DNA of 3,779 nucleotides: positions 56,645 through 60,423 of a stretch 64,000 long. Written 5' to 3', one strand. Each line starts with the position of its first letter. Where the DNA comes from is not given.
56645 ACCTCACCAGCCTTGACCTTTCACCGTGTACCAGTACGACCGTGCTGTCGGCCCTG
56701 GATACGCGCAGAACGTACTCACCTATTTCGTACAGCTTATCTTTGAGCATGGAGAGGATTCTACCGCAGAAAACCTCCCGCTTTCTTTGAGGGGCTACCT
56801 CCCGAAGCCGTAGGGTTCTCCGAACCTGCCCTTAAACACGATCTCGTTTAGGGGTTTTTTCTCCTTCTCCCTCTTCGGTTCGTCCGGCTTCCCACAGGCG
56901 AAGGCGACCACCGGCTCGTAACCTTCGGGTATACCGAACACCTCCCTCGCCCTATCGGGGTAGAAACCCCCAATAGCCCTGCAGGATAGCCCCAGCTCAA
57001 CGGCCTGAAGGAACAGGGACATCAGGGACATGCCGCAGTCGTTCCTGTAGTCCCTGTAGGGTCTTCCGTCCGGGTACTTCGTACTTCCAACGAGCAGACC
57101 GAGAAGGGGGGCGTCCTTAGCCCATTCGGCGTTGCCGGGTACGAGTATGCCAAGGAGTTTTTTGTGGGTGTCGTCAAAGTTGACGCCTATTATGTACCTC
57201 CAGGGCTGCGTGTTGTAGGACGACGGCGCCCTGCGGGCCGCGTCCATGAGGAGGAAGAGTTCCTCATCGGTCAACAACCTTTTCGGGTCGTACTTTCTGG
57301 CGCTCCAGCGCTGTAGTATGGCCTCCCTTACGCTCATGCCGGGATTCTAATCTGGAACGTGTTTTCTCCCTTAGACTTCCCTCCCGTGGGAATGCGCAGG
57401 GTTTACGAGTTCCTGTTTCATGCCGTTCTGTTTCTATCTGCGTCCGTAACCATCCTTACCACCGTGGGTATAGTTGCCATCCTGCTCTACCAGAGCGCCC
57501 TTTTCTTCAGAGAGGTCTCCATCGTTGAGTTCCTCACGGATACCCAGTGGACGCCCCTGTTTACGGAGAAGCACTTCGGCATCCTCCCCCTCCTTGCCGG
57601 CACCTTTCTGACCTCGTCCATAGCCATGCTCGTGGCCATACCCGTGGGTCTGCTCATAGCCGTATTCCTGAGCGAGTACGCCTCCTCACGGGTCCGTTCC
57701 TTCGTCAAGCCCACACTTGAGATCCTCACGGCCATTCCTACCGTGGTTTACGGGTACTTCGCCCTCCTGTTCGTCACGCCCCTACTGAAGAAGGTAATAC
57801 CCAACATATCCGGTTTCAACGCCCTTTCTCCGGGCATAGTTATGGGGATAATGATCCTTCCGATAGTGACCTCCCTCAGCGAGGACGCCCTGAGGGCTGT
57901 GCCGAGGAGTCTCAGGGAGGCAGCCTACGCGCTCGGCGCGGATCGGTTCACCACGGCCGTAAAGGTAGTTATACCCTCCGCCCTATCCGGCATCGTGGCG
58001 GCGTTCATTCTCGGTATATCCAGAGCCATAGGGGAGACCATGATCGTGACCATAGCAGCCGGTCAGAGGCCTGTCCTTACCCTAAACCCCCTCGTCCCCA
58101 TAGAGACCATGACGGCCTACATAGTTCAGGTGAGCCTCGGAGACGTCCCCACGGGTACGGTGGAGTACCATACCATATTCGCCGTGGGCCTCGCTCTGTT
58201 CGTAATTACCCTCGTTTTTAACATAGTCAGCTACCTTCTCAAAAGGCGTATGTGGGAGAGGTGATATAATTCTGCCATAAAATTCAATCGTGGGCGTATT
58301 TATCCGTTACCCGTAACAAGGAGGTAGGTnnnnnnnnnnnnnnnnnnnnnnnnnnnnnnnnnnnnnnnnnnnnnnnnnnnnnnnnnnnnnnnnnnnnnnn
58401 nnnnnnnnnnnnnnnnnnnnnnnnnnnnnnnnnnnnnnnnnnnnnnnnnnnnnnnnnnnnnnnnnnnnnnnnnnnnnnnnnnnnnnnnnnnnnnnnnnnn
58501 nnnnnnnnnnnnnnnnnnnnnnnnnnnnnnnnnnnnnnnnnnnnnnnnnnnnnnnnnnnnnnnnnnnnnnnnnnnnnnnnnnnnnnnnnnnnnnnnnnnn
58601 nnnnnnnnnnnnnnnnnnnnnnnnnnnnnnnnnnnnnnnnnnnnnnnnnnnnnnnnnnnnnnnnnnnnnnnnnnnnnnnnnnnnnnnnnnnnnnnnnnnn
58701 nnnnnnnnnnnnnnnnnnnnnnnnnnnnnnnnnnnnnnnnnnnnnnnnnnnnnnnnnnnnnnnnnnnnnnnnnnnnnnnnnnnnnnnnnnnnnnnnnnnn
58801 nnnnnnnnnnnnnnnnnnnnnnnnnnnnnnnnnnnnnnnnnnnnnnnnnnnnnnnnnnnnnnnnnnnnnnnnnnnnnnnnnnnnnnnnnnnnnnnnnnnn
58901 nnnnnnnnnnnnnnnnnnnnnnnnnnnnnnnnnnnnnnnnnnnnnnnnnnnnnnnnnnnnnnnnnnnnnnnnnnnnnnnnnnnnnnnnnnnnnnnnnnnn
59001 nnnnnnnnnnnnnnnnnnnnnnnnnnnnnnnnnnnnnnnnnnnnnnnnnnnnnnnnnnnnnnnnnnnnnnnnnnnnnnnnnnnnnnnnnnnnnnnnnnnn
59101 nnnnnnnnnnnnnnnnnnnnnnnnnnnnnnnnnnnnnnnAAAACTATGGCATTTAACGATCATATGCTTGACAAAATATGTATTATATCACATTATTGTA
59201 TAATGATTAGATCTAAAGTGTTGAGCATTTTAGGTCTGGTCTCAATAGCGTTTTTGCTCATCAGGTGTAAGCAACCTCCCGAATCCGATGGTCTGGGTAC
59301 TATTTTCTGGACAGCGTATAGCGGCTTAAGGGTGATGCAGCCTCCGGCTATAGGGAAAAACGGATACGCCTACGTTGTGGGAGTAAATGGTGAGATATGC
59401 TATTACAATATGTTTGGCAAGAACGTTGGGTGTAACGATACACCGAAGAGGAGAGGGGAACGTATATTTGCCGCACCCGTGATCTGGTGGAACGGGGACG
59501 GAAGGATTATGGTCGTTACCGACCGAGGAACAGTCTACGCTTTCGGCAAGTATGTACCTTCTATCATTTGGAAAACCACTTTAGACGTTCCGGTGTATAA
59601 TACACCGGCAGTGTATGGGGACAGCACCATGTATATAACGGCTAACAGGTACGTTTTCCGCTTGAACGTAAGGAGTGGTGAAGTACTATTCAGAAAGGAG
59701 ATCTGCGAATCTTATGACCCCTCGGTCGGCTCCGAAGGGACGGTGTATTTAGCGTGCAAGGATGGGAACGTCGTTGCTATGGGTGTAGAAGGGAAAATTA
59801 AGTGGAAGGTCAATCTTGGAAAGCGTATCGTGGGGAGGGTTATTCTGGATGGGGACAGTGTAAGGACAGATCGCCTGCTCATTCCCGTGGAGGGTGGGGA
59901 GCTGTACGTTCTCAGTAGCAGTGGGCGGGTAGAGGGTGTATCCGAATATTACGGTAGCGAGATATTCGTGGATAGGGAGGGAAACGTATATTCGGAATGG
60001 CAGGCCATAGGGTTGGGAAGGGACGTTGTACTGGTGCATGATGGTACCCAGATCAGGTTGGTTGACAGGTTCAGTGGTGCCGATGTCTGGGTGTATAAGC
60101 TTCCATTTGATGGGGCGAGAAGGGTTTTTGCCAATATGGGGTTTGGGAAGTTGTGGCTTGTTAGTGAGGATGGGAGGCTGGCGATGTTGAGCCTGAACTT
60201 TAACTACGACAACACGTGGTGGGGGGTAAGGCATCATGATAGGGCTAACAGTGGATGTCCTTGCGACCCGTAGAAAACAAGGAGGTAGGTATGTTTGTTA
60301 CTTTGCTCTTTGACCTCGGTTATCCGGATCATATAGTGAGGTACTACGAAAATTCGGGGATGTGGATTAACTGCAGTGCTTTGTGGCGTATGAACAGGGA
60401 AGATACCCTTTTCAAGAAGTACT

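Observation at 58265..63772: Duplicated two-gene module (unknown ~270-aa protein + secreted PQQ-like beta-propeller lipoprotein) with an embedded T9SS-cargo BNR protein, inserted after pstC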

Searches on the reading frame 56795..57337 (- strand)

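Call 10: search_protein_families(library=ncbifam, proteins=[window:56795-57337:-], max_evalue=0.01)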
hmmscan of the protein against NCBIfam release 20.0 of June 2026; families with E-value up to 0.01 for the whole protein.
window:56795-57337:- (180 aa): 9 families
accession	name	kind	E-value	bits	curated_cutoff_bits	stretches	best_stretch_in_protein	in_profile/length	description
NF003768.0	PRK05365.1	equivalog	3.5e-09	36.5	152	1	14-90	25-99/200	malonic semialdehyde reductase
NF008275.0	PRK11053.1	equivalog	4e-09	36.3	227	1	1-52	1-52/217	oxygen-insensitive NAD(P)H nitroreductase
NF009810.0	PRK13294.1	equivalog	4.1e-07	29.2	304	1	124-167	403-446/449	coenzyme F420-0:L-glutamate ligase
TIGR03553.1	F420_FbiB_CTERM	equivalog_domain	1.4e-06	28.2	249.55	1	121-166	145-190/194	F420 biosynthesis protein FbiB, C-terminal domain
TIGR02476.1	BluB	equivalog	1.9e-06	27.4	150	1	3-62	9-66/205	5,6-dimethylbenzimidazole synthase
NF047509.1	Rv3131_FMN_oxido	subfamily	9.8e-06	25.2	199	1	31-51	3-23/319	Acg family FMN-binding oxidoreductase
TIGR03605.1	antibiot_sagB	domain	0.0019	17.7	78.4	1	87-149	110-172/173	SagB family peptide dehydrogenase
NF005901.0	PRK07877.1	equivalog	0.0049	15.2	476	1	19-48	369-398/722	Rv1355c family protein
NF008033.1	PRK10765.1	equivalog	0.0069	15.8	223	0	4-62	5-61/240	oxygen-insensitive NADPH nitroreductase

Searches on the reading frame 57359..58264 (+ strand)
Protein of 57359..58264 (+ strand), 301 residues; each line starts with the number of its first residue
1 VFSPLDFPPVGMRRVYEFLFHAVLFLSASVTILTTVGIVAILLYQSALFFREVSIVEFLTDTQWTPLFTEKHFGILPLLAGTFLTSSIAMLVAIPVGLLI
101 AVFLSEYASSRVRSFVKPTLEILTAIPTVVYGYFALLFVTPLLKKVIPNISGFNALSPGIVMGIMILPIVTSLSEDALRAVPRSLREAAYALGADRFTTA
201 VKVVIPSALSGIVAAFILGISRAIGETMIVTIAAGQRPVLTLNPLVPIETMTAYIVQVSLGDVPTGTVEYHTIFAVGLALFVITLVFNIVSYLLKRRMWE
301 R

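Call 3: search_protein_families(library=pfam, proteins=[window:57359-58264:+], max_evalue=0.1)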
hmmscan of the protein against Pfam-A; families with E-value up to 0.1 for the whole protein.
window:57359-58264:+ (301 aa): 2 families
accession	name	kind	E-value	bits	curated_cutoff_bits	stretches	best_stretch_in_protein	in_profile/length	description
PF00528.27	BPD_transp_1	-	7.3e-21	75.2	26.4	1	94-299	2-183/184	Binding-protein-dependent transport system inner membrane component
PF03337.18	Pox_F12L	-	0.056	12.1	25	1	57-157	198-302/648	Poxvirus F12L protein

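Call 10: search_protein_families(library=ncbifam, proteins=[window:57359-58264:+], max_evalue=0.01)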
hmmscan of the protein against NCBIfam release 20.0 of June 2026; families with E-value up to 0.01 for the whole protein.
window:57359-58264:+ (301 aa): 20 families
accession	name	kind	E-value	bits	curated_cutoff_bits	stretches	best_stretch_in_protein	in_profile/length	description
TIGR02138.1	phosphate_pstC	equivalog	5.3e-84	281.7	196.45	1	19-298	3-295/296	phosphate ABC transporter permease subunit PstC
TIGR00974.1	3a0107s02c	equivalog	3e-47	161.1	193.45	1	20-298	4-270/272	phosphate ABC transporter permease PstA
NF008435.0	PRK11275.1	equivalog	3.7e-32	111.7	502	1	16-298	15-312/319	phosphate ABC transporter permease PstC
NF008430.0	PRK11268.1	equivalog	6.2e-20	71.4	439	1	28-291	35-286/295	phosphate ABC transporter permease PstA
TIGR02141.1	modB_ABC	equivalog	6.8e-14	52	182.6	1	82-241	3-166/208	molybdate ABC transporter permease subunit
NF006939.0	PRK09421.1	equivalog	2.6e-11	43.4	262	1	85-298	18-224/230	molybdate ABC transporter permease subunit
TIGR02139.1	permease_CysT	equivalog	4.5e-11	42.8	246.1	1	42-245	21-223/265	sulfate ABC transporter permease subunit CysT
TIGR01581.1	Mo_ABC_porter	hypoth_equivalog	4.7e-11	42.6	210.3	1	82-241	26-189/225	ABC transporter permease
NF038017.1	ABC_perm1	subfamily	4.1e-10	39.9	100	1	87-236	10-152/184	ABC transporter permease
NF040839.1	tungstate_WtpB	equivalog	3.6e-09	36.6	340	1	46-234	12-204/251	tungstate ABC transporter permease WtpB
TIGR00969.1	3a0106s02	subfamily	1.8e-07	30.9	240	1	79-242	63-230/272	sulfate ABC transporter permease subunit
NF043074.1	MMSYN1_0196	equivalog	5.6e-07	29.1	350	1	30-232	21-215/277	spermidine/putrescine ABC transporter permease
NF008049.0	PRK10782.1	subfamily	1e-06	28.6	212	1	75-225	13-159/217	methionine ABC transporter permease MetI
NF007963.0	PRK10683.1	equivalog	1.1e-05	25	489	1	162-236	196-265/317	putrescine ABC transporter permease PotH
TIGR03416.1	ABC_choXWV_perm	equivalog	2.3e-05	24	363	1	76-224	89-219/267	choline ABC transporter permease subunit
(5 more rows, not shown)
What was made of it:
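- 57359..58264 (+): pstC, a solo phosphate ABC permease gene. It is the upstream flank, not part of the cassette. TIGR02138 281.7 bits, above the cutoff of 196 (call 10).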

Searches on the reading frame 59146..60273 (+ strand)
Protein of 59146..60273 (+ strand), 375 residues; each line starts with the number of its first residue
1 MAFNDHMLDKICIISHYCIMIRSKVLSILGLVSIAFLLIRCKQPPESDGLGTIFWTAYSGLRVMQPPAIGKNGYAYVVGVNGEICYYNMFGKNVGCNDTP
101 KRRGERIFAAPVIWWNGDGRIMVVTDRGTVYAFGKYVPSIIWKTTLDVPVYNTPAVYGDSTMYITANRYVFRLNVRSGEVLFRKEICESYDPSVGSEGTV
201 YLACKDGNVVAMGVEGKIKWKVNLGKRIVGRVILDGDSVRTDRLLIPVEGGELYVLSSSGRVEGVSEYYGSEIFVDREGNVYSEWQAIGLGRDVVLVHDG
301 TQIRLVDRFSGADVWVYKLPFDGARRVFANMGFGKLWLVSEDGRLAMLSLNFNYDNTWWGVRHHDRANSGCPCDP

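Call 3: search_protein_families(library=pfam, proteins=[window:59146-60273:+], max_evalue=0.1)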
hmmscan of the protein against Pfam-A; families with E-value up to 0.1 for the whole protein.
window:59146-60273:+ (375 aa): 3 families
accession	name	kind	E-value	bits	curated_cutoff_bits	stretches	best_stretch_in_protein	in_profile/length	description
PF13360.13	PQQ_2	-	2.1e-13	50.9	27.6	2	117-183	32-98/233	Outer membrane protein assembly factor BamB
PF13570.13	Beta-prop_ACSF4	-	5.9e-13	49.3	133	1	51-262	81-294/329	Beta-alanine-activating enzyme, beta-propeller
PF25292.1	Beta-prop_CGLA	-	0.0071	16.3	26.8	0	206-261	8-64/316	Lambda-carrageenase beta-propeller domain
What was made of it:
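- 59146..60273 (+): P: P-type PQQ_2 (BamB-like) beta-propeller, 375 aa. It has a hydrophobic leader with a non-canonical lipobox (LLIRC) and the C-terminus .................. PF13360 50.9 bits (call 3).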

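Call 10: search_protein_families(library=ncbifam, proteins=[window:59146-60273:+], max_evalue=0.01)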
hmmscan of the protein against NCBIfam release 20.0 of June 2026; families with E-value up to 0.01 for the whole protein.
window:59146-60273:+ (375 aa): 3 families
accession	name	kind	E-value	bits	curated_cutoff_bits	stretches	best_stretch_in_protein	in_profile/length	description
TIGR03300.1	assembly_YfgL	equivalog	4.9e-12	45.2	285.2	2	117-181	104-168/377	outer membrane protein assembly factor BamB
NF008351.0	PRK11138.1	equivalog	6.6e-07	28.2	423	2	119-315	121-318/394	outer membrane protein assembly factor BamB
TIGR03075.1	PQQ_enz_alc_DH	subfamily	0.0029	16.3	480.05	0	196-255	119-179/530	PQQ-dependent dehydrogenase, methanol/ethanol family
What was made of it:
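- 59146..60273 (+): TIGR03300 only 45 bits against a cutoff of 285 (call 10).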

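Call 81: search_protein_families(library=padloc, proteins=[window:59146-60270:+], max_evalue=0.01)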
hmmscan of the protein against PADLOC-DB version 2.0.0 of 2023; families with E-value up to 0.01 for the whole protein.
window:59146-60270:+ (375 aa): 0 families

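Call 82: search_protein_families(library=phrogs, proteins=[window:59146-60270:+], max_evalue=0.01)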
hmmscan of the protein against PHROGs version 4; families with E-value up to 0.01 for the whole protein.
window:59146-60270:+ (375 aa): 1 family
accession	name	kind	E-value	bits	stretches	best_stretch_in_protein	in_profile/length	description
phrog_29633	-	unknown function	3.9e-06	27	1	102-222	77-193/457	-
